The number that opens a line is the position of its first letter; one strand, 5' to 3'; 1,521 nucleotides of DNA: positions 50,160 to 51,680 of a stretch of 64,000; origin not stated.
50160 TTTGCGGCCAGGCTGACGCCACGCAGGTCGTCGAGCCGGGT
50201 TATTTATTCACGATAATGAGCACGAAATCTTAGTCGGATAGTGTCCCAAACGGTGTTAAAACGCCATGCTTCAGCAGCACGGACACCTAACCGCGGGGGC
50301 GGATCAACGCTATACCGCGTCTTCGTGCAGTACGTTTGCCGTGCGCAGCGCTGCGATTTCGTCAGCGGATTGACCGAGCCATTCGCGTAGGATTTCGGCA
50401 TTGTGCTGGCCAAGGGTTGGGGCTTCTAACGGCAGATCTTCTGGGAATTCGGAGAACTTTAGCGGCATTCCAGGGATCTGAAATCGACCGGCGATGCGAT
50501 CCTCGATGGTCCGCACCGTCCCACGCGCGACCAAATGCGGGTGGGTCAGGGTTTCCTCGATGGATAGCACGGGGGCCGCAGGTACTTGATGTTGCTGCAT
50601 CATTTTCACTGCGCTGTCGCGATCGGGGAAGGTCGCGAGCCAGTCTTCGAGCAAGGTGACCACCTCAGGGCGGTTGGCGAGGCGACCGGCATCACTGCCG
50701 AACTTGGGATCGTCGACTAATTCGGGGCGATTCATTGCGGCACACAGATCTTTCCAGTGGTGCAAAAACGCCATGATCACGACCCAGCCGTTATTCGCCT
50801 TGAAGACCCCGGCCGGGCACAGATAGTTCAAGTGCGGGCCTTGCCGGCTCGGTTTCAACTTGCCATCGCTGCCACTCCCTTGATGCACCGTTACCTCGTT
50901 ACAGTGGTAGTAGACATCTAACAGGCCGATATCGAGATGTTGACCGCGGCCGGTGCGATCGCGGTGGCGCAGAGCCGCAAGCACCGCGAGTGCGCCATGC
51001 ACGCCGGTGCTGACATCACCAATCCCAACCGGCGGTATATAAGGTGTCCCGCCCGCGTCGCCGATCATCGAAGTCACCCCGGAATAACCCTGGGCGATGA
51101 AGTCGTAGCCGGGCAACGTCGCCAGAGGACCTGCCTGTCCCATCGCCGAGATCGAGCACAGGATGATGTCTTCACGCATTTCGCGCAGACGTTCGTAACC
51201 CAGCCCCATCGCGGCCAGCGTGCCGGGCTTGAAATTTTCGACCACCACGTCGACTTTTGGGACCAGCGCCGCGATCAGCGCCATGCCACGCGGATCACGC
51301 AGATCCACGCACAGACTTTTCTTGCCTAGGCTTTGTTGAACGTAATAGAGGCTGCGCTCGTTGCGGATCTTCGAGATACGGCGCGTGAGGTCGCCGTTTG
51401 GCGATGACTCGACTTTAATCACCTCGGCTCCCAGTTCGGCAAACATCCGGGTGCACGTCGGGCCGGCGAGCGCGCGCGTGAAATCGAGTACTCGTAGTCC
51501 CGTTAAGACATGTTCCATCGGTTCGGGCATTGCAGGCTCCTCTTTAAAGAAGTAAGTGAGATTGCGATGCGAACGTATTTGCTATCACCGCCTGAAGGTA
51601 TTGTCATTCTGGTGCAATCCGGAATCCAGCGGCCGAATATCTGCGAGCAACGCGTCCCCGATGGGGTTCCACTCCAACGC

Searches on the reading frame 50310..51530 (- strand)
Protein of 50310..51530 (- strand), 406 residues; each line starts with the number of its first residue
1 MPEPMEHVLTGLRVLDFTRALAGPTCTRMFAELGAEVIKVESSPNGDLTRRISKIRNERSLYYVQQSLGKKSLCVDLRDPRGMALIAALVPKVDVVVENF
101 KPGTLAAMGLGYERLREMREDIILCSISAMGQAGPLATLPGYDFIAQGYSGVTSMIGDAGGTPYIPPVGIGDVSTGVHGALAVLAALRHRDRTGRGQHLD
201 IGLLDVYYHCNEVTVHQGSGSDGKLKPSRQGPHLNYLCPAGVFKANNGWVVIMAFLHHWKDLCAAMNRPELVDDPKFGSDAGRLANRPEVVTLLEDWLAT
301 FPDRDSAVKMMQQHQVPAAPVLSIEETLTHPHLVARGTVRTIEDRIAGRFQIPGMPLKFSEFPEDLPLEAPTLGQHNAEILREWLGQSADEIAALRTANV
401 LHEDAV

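Call 3: search_protein_families(library=pfam, proteins=[window:50310-51530:-])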
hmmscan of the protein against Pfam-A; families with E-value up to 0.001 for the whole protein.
window:50310-51530:- (406 aa): 1 family
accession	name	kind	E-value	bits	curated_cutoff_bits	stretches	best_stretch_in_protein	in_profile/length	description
PF02515.22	CoA_transf_3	-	1.1e-108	364.1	23.3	1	9-377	1-366/366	CoA-transferase family III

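Call 5: search_protein_families(library=ncbifam, proteins=[window:50310-51530:-], max_evalue=0.00001)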
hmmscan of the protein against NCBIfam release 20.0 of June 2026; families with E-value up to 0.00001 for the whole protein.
window:50310-51530:- (406 aa): 7 families
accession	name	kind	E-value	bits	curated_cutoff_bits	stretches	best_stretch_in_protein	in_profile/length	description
NF003809.0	PRK05398.1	subfamily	3.4e-82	276.2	442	2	6-205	2-202/416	formyl-CoA transferase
TIGR03253.1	oxalate_frc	equivalog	1.1e-79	268.1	504.2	2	8-205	3-201/416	formyl-CoA transferase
NF041294.1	Scnl_mescCoAtase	equivalog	4e-72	243.4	700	1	9-381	4-380/381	succinyl-CoA:mesaconate CoA-transferase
NF052585.1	SucGlutTfsCaiB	equivalog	1e-70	238.3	750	1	7-383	6-387/394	succinate--glutarate CoA-transferase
NF008511.0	PRK11430.1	equivalog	7.4e-58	196.5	522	1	9-384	10-379/381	CoA:oxalate CoA-transferase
NF002914.1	PRK03525.1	equivalog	8.9e-32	110.5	413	1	4-399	5-395/400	L-carnitine CoA-transferase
TIGR04253.1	mesacon_CoA_iso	equivalog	1.4e-29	103.3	725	1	8-400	2-399/403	2-methylfumaryl-CoA isomerase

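Call 56: search_solved_structures(query=window:50310-51530:-, max_evalue=1e-30)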
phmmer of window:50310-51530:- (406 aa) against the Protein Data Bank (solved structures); distinct sequences matched with E-value up to 1e-30: 23.
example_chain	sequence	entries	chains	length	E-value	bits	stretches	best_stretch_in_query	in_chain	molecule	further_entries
9br6_A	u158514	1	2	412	2.9e-65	224.1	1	9-402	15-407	Succinate--hydroxymethylglutarate CoA-transferase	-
9br7_A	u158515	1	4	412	3.8e-65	223.7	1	9-402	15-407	Succinate--hydroxymethylglutarate CoA-transferase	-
1pqy_A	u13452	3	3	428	4.3e-62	213.7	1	9-399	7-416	Hypothetical protein yfdW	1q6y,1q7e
1pt5_A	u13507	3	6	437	5.3e-62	213.4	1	8-397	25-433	Hypothetical protein yfdW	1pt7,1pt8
10uh_A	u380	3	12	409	4e-57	197.3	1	9-403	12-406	Formyl-coenzyme a transferase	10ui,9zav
2vjp_A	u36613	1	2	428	6.9e-57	196.5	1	8-209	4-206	FORMYL-COENZYME A TRANSFERASE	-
2vjq_A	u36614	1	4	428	7.7e-57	196.4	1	8-209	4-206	FORMYL-COENZYME A TRANSFERASE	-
1p5h_A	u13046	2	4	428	8.8e-57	196.2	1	8-209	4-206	Formyl-coenzyme A transferase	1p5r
2vjo_A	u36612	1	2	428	8.8e-57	196.2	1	8-209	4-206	FORMYL-COENZYME A TRANSFERASE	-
2vjn_A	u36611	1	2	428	1.2e-56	195.7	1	8-209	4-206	FORMYL-COENZYME A TRANSFERASE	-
2vjk_A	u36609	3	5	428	1.2e-56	195.7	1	8-209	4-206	FORMYL-COENZYME A TRANSFERASE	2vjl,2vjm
1t4c_A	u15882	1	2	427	1.7e-56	195.2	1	9-209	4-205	Formyl-CoA:oxalate CoA-transferase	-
1vgr_A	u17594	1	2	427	6.1e-56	193.4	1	9-209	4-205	Formyl-coenzyme A transferase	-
1t3z_A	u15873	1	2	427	1.2e-55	192.5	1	9-209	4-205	Formyl-coenzyme A transferase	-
2vjm_B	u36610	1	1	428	1.2e-55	192.4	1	8-209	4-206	FORMYL-COENZYME A TRANSFERASE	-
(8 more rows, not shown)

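Call 57: find_homologous_proteins(query=window:50310-51530:-, max_evalue=1e-80)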
Query window:50310-51530:- (406 aa): 2515 proteins with E <= 1e-80 among 8000 candidates; the best 120 are listed.
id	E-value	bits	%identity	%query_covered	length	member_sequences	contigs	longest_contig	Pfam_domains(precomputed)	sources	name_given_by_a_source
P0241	4.7e-274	927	100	100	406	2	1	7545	PF02515.23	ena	-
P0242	1.0e-245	833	89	99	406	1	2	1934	PF02515.23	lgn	-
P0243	2.4e-243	825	88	99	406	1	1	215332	PF02515.23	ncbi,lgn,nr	ncbi:MAG: CoA transferase [Gammaproteobacteria bacterium]|nr:CoA transferase [Gammaproteobacteria ba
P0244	3.0e-243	825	89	99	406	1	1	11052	PF02515.23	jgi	jgi:crotonobetainyl-CoA:carnitine CoA-transferase CaiB-like acyl-CoA transferase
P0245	1.5e-241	820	87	99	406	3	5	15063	PF02515.23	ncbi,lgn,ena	-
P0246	1.7e-237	806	86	99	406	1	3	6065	PF02515.23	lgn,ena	-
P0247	1.8e-237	806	87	100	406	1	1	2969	PF02515.23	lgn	-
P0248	4.6e-237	805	86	99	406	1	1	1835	PF02515.23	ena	-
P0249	6.0e-237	804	86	99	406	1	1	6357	PF02515.23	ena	-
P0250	1.4e-236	803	86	99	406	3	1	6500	PF02515.23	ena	-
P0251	2.3e-236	803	85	100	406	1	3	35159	PF02515.23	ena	-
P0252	2.3e-236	802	86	99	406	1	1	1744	PF02515.23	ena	-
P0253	2.4e-236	802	86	99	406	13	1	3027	PF02515.23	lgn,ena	-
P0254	3.8e-235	798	86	99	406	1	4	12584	PF02515.23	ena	-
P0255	1.3e-234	797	84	99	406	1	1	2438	PF02515.23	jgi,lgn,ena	-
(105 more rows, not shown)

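Call 58: find_encoding_contigs(protein=P0243, flank=8000, max_places=3)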
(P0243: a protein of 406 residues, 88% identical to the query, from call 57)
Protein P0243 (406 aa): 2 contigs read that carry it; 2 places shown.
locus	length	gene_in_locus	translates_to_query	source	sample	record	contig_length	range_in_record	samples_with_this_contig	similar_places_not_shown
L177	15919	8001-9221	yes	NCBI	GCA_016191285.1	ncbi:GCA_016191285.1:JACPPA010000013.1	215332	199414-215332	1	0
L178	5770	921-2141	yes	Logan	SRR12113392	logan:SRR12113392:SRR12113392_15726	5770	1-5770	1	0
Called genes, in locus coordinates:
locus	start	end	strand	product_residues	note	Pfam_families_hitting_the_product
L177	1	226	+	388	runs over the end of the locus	PF01717:Meth_synt_2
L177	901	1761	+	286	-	PF00582:Usp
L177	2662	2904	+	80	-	PF14076:DUF4258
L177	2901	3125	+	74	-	PF15731:MqsA_antitoxin (weak)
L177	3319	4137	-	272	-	PF04199:Cyclase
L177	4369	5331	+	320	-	PF03328:HpcH_HpaI, PF15617:C-C_Bond_Lyase (weak)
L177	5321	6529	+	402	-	PF02515:CoA_transf_3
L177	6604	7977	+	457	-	PF00296:Bac_luciferase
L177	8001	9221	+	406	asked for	PF02515:CoA_transf_3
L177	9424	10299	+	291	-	PF00753:Lactamase_B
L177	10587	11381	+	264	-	PF00561:Abhydrolase_1, PF12146:Hydrolase_4 (weak), PF12697:Abhydrolase_6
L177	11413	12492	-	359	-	PF00180:Iso_dh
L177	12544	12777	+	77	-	PF09907:HigB_toxin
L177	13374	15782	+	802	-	PF00690:Cation_ATPase_N, PF00122:E1-E2_ATPase, PF00702:Hydrolase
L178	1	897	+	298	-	?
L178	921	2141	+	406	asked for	PF02515:CoA_transf_3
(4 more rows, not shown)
